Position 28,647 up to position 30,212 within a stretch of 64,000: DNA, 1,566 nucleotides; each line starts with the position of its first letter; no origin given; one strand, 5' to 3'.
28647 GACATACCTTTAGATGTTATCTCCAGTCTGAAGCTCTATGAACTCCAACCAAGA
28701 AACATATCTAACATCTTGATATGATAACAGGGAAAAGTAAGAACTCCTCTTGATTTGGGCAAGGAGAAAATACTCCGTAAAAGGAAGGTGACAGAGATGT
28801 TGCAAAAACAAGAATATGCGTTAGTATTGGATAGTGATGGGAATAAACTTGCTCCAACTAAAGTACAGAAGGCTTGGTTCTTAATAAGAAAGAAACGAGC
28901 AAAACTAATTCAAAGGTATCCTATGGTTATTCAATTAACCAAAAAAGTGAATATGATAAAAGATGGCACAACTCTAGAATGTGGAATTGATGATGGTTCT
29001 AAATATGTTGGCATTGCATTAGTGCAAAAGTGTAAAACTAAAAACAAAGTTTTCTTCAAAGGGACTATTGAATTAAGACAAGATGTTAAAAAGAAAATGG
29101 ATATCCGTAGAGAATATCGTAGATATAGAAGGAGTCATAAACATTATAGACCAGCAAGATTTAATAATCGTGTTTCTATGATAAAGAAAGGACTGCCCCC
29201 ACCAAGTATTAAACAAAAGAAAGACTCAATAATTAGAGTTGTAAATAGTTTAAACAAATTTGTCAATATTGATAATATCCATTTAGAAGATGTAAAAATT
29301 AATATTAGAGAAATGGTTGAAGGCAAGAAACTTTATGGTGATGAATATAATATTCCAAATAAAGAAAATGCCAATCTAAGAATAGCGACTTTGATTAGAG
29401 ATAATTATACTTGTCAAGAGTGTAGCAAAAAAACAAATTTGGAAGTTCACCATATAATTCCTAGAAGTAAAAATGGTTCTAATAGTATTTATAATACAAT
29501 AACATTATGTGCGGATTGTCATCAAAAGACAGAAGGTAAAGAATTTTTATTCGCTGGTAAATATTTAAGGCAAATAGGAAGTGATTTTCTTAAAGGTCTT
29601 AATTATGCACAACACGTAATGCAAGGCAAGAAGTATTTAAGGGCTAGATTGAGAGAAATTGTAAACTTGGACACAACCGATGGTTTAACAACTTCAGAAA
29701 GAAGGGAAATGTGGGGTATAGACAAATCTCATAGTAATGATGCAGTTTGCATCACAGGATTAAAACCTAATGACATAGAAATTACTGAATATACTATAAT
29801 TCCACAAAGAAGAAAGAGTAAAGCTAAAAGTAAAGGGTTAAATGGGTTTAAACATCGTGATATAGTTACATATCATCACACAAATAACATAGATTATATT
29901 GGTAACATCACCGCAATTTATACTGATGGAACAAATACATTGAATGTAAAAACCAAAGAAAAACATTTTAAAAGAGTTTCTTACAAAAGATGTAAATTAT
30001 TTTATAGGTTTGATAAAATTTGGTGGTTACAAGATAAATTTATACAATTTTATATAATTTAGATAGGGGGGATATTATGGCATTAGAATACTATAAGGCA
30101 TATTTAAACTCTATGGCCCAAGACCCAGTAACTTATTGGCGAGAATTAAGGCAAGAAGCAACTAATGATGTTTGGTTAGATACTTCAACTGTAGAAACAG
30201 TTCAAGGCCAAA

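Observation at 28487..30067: IscB RNA-guided nuclease with upstream omega-RNA-like leader inserted between head-tail genes of the phage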

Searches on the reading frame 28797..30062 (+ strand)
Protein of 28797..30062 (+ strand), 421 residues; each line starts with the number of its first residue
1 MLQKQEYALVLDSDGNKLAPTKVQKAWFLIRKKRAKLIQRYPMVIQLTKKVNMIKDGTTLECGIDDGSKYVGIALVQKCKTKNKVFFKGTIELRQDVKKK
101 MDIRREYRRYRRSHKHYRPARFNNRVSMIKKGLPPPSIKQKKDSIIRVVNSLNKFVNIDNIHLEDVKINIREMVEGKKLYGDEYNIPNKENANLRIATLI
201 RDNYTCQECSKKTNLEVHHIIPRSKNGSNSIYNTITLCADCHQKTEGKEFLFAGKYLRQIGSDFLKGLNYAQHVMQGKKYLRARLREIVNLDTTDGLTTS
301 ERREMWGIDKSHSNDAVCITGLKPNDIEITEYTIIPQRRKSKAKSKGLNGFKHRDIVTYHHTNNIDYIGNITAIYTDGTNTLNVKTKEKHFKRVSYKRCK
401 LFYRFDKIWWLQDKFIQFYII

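Call 3: search_protein_families(library=pfam, proteins=[window:28797-30062:+], max_evalue=0.01)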
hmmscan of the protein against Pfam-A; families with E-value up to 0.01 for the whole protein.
window:28797-30062:+ (421 aa): 5 families
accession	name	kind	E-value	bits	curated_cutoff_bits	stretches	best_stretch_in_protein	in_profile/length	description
PF14239.11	RRXRR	-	5e-46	157.2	25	1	9-185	2-172/174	RRXRR protein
PF01844.29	HNH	-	4.4e-12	46.4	21.4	1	206-245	1-44/47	HNH endonuclease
PF14279.12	HNH_5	-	4e-07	30.3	27.5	1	206-245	1-43/56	HNH endonuclease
PF13391.12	HNH_2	-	0.00026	21.2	21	1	213-243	10-56/66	HNH endonuclease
PF13395.12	HNH_4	-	0.0021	18.4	22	1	211-236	15-39/54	HNH endonuclease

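Call 6: search_protein_families(library=phrogs, proteins=[window:28797-30062:+], max_evalue=0.001)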
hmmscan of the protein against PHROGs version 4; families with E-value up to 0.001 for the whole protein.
window:28797-30062:+ (421 aa): 26 families (the best 25 are shown)
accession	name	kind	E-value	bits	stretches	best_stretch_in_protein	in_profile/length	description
phrog_2214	-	DNA, RNA and nucleotide metabolism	4.9e-35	122.5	1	5-324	2-325/429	HNH endonuclease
phrog_119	-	DNA, RNA and nucleotide metabolism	3.6e-29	102.9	1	9-320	3-317/443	HNH endonuclease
phrog_144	-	DNA, RNA and nucleotide metabolism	5.6e-14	53.2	1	189-252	70-139/175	HNH endonuclease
phrog_589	-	DNA, RNA and nucleotide metabolism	1.9e-13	51.5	1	189-249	77-142/179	HNH endonuclease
phrog_1271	-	DNA, RNA and nucleotide metabolism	1.7e-11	45.1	1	190-249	256-319/361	HNH endonuclease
phrog_16726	-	DNA, RNA and nucleotide metabolism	1.3e-10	42.5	1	165-245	80-140/308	HNH endonuclease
phrog_7370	-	DNA, RNA and nucleotide metabolism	1.8e-10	41.9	1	199-248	37-86/115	HNH endonuclease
phrog_8446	-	DNA, RNA and nucleotide metabolism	3.8e-10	40.8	1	195-248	132-198/211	HNH endonuclease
phrog_32617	-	unknown function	5.8e-10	39.3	1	10-178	23-194/382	-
phrog_8048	-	DNA, RNA and nucleotide metabolism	6.8e-10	39.6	1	187-251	158-232/273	HNH endonuclease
phrog_5956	-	DNA, RNA and nucleotide metabolism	7.8e-10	39.6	1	188-247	44-109/138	HNH endonuclease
phrog_6050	-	DNA, RNA and nucleotide metabolism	3.2e-09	37.1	1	195-250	303-362/402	HNH endonuclease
phrog_333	-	DNA, RNA and nucleotide metabolism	3.4e-08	34.8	1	191-244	22-77/138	HNH endonuclease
phrog_7785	-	DNA, RNA and nucleotide metabolism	7.2e-08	33.5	1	198-244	65-110/147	HNH endonuclease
phrog_24030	-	DNA, RNA and nucleotide metabolism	2.8e-07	31.2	1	193-247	8-64/342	RNA ligase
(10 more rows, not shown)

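Call 7: search_solved_structures(query=window:28797-30062:+, max_evalue=0.01, show_alignments=2)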
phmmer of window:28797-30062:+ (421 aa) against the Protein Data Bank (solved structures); distinct sequences matched with E-value up to 0.01: 18.
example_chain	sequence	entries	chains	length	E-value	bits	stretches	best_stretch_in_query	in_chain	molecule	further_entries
9k2z_A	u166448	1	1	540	3.3e-125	421.4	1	6-412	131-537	HfmIscB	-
9k30_A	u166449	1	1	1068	3.4e-34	121.7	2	134-320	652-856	TbaIscB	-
11hr_A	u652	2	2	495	1.3e-16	63.8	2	118-321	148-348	IscB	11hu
11hx_A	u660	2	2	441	9.6e-16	61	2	116-320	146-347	IscB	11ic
7xht_A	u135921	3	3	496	2.2e-15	59.8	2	118-320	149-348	OgeuIscB | IscB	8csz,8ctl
7utn_D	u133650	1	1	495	2.5e-15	59.6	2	116-320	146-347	IscB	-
9liq_A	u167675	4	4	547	1.3e-14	57.2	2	116-320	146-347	Iscb | Iscb+Twin-Strep-tag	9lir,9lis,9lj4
9nvu_P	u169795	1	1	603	2.3e-14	56.4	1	193-340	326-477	OrufIscB-REC-swap 49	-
8w2z_A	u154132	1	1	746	1.7e-11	46.9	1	135-314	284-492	HNH nuclease domain-containing protein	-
8zq9_B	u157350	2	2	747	1.8e-11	46.9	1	135-314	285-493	a protein | HNH nuclease domain-containing protein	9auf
8dmb_P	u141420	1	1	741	3.7e-10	42.5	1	10-177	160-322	Ubiquitin-like protein SMT3,IsrB protein,monomeric superfolder Green Fluorescent Protein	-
9k31_A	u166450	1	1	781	2.4e-05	26.7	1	62-124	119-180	YnpsCas9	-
6ghc_A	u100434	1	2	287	0.002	20.4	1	214-245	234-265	5-methylcytosine-specific restriction enzyme A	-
5h0m_A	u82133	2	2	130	0.0039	19.4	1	189-246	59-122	HNH endonuclease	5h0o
9sjn_A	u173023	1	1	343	0.0066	18.7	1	156-245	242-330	Cas8f fusion with HNH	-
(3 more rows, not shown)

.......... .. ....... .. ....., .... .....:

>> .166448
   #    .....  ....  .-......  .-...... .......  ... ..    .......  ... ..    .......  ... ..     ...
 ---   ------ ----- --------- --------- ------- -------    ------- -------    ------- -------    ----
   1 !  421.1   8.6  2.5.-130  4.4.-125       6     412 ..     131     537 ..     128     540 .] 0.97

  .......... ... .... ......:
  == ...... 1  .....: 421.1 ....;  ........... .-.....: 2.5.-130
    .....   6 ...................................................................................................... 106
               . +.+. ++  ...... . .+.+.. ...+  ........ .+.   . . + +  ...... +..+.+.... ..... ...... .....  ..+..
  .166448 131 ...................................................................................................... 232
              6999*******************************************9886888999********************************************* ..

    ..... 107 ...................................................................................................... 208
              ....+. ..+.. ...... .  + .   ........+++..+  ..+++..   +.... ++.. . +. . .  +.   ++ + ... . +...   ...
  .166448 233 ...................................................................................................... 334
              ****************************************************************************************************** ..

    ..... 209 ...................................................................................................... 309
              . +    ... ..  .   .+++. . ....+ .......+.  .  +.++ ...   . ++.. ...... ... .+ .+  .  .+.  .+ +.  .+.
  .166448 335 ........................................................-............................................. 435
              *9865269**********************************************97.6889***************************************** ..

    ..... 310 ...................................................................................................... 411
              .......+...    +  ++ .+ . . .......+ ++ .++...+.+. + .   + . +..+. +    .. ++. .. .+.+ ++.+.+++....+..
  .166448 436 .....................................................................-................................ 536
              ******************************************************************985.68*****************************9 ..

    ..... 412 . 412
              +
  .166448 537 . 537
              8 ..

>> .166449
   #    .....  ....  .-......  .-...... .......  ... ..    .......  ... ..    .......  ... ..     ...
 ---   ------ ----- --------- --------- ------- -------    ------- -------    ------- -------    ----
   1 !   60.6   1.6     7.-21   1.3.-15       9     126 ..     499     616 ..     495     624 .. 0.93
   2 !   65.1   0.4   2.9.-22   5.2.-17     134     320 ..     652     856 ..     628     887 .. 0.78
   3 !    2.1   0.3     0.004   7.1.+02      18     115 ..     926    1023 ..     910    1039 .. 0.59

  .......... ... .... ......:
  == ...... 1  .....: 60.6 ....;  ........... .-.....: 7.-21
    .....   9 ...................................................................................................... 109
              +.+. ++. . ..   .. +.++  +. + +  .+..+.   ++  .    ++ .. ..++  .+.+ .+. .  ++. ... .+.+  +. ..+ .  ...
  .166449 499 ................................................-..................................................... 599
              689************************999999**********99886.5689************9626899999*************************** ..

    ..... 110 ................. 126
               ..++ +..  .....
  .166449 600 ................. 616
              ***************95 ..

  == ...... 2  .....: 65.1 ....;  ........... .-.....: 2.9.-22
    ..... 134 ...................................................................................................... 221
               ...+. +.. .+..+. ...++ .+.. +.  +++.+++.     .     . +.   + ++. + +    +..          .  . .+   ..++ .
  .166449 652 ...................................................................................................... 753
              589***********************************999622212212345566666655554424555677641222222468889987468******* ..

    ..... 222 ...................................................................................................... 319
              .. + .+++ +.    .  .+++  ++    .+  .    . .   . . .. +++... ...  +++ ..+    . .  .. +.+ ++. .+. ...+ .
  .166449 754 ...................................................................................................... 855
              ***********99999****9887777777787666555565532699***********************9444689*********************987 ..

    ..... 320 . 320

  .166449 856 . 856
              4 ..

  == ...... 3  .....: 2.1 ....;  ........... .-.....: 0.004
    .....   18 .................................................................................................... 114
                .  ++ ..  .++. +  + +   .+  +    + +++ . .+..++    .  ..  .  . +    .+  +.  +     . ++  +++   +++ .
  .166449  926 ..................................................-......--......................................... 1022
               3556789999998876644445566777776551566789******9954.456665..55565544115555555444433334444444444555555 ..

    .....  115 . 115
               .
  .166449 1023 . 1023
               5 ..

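Call 8: search_dna_similar(query=window:28797-30062:+, collection=phages, mode=protein, max_rows=30)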
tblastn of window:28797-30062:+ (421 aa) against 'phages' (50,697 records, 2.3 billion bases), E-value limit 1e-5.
Records with a match: 33; places in all: 33; records where one place covers at least 80% of the query: 17.
Best place of each record, by identity: <60% 33.
By first word of the organism name: Ralstonia 12; Staphylococcus 10; Bacteriophage 3; Clostridium 2; Clostridioides 1; Microcoleus 1; Nodularia 1; uncultured 1; Erysipelothrix 1; Streptomyces 1.
By host as written in the record: Ralstonia pseudosolanacearum I-31 (MT043) 8; Staphylococcus aureus 7; - 7; Ralstonia pseudosolanacearum I-15 (MT014) 3; Clostridium botulinum type C strain C-Stockholm 2; Staphylococcus saprophyticus 101 1; Staphylococcus aureus ATCC43300 1; Ralstonia pseudosolanacearum I-15 (MT017) 1; and 3 more.
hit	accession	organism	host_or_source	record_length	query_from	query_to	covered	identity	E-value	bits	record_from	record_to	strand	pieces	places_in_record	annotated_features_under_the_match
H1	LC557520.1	Staphylococcus phage vB_SsapH-Golestan101-M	Staphylococcus saprophyticus 101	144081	6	418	98%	48.6%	2e-104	345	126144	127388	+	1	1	HNH endonuclease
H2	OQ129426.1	Staphylococcus phage vB_SauM_JDF86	Staphylococcus aureus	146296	6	418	98%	47.1%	5e-103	340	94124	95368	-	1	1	hypothetical protein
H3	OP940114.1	Staphylococcus phage vB_SauM_VL10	Staphylococcus aureus ATCC43300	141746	6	411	96%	46.9%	9e-96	320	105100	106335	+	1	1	putative HNH endonuclease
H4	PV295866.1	Staphylococcus phage CIFT_MFB_MRSA13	Staphylococcus aureus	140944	6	411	96%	46.1%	4e-95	318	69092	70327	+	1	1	hypothetical protein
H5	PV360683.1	Staphylococcus phage CIFT_MFB_MRSA16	Staphylococcus aureus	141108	6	411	96%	46.1%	4e-95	318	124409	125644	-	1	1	hypothetical protein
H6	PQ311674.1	Staphylococcus phage CIFT_MFB_MRSA12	Staphylococcus aureus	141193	6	411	96%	46.1%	4e-95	318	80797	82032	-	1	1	hypothetical protein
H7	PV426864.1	Staphylococcus phage CIFT_MFB_MRSA21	Staphylococcus aureus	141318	6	411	96%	46.1%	4e-95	318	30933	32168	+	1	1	hypothetical protein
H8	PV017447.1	Staphylococcus phage CIFT_MFB_MRSA28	Staphylococcus aureus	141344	6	411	96%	46.1%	4e-95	318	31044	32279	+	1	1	hypothetical protein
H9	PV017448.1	Staphylococcus phage CIFT_MFB_MRSA32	Staphylococcus aureus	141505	6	411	96%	46.1%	4e-95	318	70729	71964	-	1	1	HNH endonuclease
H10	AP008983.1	Clostridium phage c-st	Clostridium botulinum type C strain ...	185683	10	346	80%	33.1%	1e-24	112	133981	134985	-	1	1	conserved hypothetical protein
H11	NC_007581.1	Clostridium phage c-st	Clostridium botulinum type C strain ...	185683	10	346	80%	33.1%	1e-24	112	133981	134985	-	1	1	HNH endonuclease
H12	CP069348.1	Clostridioides phage pCD1602_4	water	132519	10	320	74%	32.2%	2e-23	108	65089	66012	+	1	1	record has no annotation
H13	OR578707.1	Microcoleus phage My-WqHQDG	river water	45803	1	319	76%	30.2%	7e-17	89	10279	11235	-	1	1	hypothetical protein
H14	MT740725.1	Ralstonia phage Adzire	Ralstonia pseudosolanacearum I-31 ...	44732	9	406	95%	24.0%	1e-18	95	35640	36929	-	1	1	hypothetical protein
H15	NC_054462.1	Ralstonia phage Adzire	Ralstonia pseudosolanacearum I-31 ...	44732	9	406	95%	24.0%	1e-18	95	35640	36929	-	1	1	HNH endonuclease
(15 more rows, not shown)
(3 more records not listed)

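Call 17: find_related_loci(query=window:28797-30062:+, collection=viral_contigs, flank=3000)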
Query window:28797-30062:+ (421 aa) in viral_contigs; peptide patterns used: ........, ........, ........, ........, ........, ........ (x = any residue, [..] = any of these).
103 stretches matched a pattern; 85 encode a relative of the query (tblastn E <= 1e-3); the best 80 are kept; 80 distinct loci.
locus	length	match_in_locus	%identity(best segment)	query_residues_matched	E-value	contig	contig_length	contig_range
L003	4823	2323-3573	53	5-419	8e-139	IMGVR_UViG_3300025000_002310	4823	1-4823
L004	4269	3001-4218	52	5-411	1e-131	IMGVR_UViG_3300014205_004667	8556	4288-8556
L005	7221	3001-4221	53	5-412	3e-128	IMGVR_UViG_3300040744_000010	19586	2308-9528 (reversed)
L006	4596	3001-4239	53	1-411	3e-126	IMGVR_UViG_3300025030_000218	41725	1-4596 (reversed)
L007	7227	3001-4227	52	3-411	9e-120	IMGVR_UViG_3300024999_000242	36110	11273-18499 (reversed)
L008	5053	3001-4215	51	7-411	3e-127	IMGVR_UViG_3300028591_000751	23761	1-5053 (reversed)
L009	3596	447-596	48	200-249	5e-11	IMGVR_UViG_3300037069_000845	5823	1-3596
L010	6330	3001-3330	36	162-262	8e-9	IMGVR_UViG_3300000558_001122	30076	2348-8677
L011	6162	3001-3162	52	196-242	1e-8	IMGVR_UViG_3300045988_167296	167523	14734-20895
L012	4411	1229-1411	48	190-246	2e-8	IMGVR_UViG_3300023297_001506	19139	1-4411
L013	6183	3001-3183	48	190-246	2e-8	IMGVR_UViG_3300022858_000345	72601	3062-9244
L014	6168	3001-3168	48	193-245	5e-8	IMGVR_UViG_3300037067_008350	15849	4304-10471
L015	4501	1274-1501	36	164-244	6e-8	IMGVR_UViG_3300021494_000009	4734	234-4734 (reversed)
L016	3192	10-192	46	188-245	8e-8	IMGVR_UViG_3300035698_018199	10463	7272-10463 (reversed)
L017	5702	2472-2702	43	182-253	9e-8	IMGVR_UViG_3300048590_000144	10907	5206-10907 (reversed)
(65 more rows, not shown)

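Call 19: get_annotated_region(hit=H1, flank=3000)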
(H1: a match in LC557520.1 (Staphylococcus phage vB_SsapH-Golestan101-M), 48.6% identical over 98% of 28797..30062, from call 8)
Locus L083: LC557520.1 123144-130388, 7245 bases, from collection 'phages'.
description: Staphylococcus phage vB_SsapH-Golestan101-M DNA, complete genome.
organism: Staphylococcus phage vB_SsapH-Golestan101-M (NCBI taxid 2741341)
taxonomy: Viruses; Duplodnaviria; Heunggongvirae; Uroviricota; Caudoviricetes; Herelleviridae; Twortvirinae; Baoshanvirus
host: Staphylococcus saprophyticus 101; source: -; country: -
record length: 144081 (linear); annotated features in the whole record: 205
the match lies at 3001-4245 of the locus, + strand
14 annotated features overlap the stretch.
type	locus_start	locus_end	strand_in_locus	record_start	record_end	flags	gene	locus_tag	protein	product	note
CDS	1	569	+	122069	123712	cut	-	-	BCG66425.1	portal protein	Golestan165; ORF165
CDS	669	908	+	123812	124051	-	-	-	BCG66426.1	hypothetical protein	Golestan166; ORF166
CDS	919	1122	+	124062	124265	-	-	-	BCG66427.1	hypothetical protein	Golestan1167; ORF167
CDS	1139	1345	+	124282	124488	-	-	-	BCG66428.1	transcriptional regulator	Golestan168; ORF168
CDS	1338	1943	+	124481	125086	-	-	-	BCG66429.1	hypothetical protein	Golestan169; ORF169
CDS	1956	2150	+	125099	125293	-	-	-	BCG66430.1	hypothetical protein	Golestan170; ORF170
CDS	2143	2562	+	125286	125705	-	-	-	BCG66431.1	ribonuclease H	Golestan171; ORF171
CDS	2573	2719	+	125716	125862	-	-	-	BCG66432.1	hypothetical protein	Golestan172; ORF172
CDS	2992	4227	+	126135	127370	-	-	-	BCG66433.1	HNH endonuclease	Golestan173; ORF173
CDS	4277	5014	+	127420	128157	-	-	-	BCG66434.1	PhoH-related protein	Golestan174; ORF174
CDS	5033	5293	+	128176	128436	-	-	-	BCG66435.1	hypothetical protein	Golestan175; ORF175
CDS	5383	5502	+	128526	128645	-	-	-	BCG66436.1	hypothetical protein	Golestan176; ORF176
CDS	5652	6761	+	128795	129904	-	-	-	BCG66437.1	transposase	Golestan177; ORF177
CDS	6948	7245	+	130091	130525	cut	-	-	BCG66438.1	hypothetical protein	Golestan178; ORF178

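Call 20: get_annotated_region(hit=H3, flank=3000)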
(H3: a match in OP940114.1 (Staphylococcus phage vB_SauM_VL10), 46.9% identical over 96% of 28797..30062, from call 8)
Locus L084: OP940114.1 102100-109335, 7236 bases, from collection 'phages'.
description: Staphylococcus phage vB_SauM_VL10, complete genome.
organism: Staphylococcus phage vB_SauM_VL10 (NCBI taxid 3003699)
taxonomy: Viruses; Duplodnaviria; Heunggongvirae; Uroviricota; Caudoviricetes; Herelleviridae; Twortvirinae; Silviavirus
host: Staphylococcus aureus ATCC43300; source: sewage; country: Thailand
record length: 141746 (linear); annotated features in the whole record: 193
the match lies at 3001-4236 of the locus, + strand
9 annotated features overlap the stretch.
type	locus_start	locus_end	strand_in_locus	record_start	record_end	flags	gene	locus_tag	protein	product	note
CDS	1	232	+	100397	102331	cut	-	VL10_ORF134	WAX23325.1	putative endonuclease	-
CDS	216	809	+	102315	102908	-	-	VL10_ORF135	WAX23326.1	hypothetical protein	-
CDS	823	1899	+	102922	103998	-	-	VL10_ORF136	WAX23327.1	putative DNA primase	-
CDS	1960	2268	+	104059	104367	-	-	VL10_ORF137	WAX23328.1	hypothetical protein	-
CDS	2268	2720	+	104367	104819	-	-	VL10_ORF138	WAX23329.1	hypothetical protein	-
CDS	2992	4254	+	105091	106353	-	-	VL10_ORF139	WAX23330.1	putative HNH endonuclease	-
CDS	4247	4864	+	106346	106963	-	-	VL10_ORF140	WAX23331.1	hypothetical protein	-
CDS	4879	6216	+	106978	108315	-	-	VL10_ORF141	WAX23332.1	ribonucleotide reductase of class Ia (aerobic), beta subunit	-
CDS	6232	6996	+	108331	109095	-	-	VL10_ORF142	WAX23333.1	ribonucleotide reductase of class Ia (aerobic), alpha subunit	-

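Call 42: find_related_loci(query=window:28797-30062:+, collection=metagenome_contigs, flank=2500)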
Query window:28797-30062:+ (421 aa) in metagenome_contigs; peptide patterns used: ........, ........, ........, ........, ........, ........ (x = any residue, [..] = any of these).
570 stretches matched a pattern; 399 encode a relative of the query (tblastn E <= 1e-3); the best 80 are kept; 80 distinct loci.
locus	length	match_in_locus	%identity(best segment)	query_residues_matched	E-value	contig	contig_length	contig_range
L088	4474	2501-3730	58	5-414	8e-149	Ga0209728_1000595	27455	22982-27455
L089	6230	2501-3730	58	5-414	4e-148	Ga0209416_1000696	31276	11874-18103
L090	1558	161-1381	56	5-411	5e-152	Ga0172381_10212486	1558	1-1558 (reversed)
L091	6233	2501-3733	55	3-411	2e-139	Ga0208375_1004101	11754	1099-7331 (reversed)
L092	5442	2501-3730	55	3-411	5e-140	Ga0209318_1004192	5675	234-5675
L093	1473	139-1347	55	4-411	4e-150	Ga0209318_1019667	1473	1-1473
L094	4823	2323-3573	53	5-419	5e-139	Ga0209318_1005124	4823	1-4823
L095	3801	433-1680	57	2-414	4e-141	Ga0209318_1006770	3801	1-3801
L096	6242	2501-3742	54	3-415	6e-135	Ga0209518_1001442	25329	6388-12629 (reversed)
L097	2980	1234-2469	54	3-412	2e-140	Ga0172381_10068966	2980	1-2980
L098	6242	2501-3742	54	3-411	2e-133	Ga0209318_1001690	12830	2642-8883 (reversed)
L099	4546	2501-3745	54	5-416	1e-132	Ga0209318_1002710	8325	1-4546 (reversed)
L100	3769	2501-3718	52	5-411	3e-132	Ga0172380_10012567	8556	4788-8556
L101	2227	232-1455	53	1-411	3e-139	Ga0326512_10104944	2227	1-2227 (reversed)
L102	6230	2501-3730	55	5-411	2e-130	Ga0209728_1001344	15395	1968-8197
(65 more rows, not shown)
